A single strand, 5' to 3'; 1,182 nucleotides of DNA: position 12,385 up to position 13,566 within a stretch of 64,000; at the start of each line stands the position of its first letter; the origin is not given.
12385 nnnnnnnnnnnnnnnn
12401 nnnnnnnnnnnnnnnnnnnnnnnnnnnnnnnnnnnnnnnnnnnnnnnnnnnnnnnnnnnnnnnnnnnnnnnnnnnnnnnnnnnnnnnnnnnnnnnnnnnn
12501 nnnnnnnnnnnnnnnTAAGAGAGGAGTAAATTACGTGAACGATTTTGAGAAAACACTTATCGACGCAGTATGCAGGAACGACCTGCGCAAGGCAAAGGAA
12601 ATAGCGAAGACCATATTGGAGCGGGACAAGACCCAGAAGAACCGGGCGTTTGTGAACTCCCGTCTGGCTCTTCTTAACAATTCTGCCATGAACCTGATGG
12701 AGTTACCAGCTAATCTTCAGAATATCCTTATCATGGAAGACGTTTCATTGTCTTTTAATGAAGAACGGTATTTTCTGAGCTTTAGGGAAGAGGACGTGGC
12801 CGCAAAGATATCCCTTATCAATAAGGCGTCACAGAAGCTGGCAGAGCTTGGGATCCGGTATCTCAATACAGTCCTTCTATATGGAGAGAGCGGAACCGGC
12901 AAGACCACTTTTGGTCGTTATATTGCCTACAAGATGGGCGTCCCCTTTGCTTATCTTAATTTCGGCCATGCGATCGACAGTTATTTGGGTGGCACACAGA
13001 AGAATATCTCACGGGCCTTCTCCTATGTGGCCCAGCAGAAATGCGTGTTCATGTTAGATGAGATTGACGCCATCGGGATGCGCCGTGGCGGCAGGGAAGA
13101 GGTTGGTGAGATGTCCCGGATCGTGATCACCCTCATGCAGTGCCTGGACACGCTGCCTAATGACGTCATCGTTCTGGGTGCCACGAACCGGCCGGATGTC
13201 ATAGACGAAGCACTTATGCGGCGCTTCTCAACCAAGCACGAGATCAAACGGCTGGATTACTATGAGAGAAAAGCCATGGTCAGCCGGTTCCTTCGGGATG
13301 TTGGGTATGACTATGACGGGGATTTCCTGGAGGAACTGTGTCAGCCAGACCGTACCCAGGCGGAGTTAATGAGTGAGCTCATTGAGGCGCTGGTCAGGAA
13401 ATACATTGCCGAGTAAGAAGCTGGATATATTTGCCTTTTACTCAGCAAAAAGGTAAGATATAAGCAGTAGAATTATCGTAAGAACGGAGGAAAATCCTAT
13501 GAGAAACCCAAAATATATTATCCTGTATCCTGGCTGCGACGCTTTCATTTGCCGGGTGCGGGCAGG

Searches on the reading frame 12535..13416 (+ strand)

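Call 29: search_protein_families(library=pfam, proteins=[window:12535-13416:+], max_evalue=0.001)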
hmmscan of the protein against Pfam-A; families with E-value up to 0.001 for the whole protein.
window:12535-13416:+ (293 aa): 5 families
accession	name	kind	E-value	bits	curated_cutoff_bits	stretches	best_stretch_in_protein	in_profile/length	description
PF00004.35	AAA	-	5.3e-29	101.7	21.2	1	113-237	1-129/131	ATPase family associated with various cellular activities (AAA)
PF07728.20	AAA_5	-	1.4e-05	25.5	22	0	113-181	2-79/139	AAA domain (dynein-related subfamily)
PF20720.3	nSTAND3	-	5e-05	23.5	27.2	1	111-229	18-121/155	Novel STAND NTPase 3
PF05729.18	NACHT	-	0.00013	22.3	26.7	0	112-134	2-24/167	NACHT domain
PF05496.18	RuvB_N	-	0.00068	19.9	27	0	88-140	15-63/159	Holliday junction DNA helicase RuvB P-loop domain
